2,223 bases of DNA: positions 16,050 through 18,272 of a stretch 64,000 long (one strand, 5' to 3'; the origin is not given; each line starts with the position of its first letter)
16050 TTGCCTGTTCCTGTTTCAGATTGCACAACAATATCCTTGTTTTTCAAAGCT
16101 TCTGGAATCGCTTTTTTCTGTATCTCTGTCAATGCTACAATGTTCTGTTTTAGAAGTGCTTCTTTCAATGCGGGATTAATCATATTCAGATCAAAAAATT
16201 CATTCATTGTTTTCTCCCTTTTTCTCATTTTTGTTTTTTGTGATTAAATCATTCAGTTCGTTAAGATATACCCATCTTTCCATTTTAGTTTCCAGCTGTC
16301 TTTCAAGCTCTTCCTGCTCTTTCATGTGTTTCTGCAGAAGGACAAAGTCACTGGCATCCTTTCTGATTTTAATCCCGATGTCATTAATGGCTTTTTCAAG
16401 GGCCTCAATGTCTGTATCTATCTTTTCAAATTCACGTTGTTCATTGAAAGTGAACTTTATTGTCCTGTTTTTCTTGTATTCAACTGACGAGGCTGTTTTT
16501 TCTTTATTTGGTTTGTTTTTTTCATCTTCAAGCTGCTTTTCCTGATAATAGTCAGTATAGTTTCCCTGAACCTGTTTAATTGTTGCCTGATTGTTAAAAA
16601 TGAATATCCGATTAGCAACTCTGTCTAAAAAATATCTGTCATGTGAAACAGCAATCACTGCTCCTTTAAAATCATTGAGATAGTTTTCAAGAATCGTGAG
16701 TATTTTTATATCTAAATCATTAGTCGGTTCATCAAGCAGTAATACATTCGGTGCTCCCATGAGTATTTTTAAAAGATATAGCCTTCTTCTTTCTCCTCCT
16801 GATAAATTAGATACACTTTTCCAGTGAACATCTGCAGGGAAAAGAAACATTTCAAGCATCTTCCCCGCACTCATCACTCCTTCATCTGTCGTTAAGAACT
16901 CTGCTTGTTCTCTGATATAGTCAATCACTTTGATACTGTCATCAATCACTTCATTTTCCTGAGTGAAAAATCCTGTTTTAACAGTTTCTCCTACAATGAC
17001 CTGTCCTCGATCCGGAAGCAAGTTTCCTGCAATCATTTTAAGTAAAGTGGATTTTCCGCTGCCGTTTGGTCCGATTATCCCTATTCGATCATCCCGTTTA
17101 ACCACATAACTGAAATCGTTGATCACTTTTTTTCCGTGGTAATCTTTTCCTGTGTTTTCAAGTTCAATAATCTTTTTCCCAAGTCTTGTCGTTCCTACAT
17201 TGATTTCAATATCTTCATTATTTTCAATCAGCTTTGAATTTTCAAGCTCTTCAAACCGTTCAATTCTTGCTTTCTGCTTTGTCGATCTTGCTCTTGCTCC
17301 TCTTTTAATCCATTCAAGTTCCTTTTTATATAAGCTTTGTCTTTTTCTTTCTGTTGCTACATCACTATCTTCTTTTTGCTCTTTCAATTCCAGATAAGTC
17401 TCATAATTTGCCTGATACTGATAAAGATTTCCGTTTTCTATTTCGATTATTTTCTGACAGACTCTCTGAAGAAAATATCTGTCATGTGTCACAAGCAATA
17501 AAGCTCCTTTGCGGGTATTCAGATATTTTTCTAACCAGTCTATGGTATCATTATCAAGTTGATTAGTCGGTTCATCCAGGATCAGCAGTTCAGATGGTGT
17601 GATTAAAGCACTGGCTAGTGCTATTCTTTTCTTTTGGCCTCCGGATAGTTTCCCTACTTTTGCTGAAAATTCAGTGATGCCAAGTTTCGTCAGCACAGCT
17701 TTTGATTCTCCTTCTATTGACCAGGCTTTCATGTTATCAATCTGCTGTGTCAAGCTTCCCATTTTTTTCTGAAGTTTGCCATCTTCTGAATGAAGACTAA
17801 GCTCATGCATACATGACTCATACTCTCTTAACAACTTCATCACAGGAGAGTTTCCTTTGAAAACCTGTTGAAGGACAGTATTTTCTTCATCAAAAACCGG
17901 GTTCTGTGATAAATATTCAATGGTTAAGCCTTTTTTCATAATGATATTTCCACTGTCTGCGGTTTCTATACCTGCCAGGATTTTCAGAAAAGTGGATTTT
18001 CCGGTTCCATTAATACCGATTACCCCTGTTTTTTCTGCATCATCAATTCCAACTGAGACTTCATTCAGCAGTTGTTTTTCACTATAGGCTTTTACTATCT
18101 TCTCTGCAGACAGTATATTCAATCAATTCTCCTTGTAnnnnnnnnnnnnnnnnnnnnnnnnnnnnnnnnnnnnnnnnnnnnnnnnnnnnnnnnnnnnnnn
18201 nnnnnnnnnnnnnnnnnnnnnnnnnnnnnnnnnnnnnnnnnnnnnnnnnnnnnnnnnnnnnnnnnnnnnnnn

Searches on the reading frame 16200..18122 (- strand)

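Call 51: search_protein_families(library=pfam, proteins=[window:16200-18122:-], max_evalue=0.001)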
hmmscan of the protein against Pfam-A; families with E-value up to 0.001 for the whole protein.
window:16200-18122:- (640 aa): 11 families
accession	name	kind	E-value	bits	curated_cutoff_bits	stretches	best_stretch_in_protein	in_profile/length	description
PF00005.33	ABC_tran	-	1.2e-48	165.6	25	2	19-187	1-137/137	ABC transporter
PF16326.10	ABC_tran_CTD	-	2.3e-16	60.2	32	1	556-622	1-69/69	ABC transporter C-terminal domain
PF13304.12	AAA_21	-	2.9e-15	57.5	27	0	348-364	3-19/304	AAA domain, putative AbiEii toxin, Type IV TA system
PF12848.13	ABC_tran_Xtn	-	7.4e-12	45.6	25.9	1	226-300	1-77/85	ABC transporter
PF02463.25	SMC_N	-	8.4e-08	32.3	40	1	30-228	25-211/220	RecF/RecN/SMC N terminal domain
PF13555.12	AAA_29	-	1.5e-07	31.5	27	0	341-370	19-48/61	P-loop containing region of AAA domain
PF03308.22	MeaB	-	3.6e-06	26.6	23.1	0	321-374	8-62/273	Methylmalonyl Co-A mutase-associated GTPase MeaB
PF13401.12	AAA_22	-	0.00021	22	27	0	349-371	10-32/130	AAA domain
PF13521.12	AAA_28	-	0.00027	21.7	27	0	346-385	1-36/164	AAA domain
PF13604.12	AAA_30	-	0.00035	20.8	27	0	347-371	21-45/191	AAA domain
PF25199.1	nSTAND_NTPase5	-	0.00046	20.5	34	0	347-375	44-73/145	Novel STAND NTPase 5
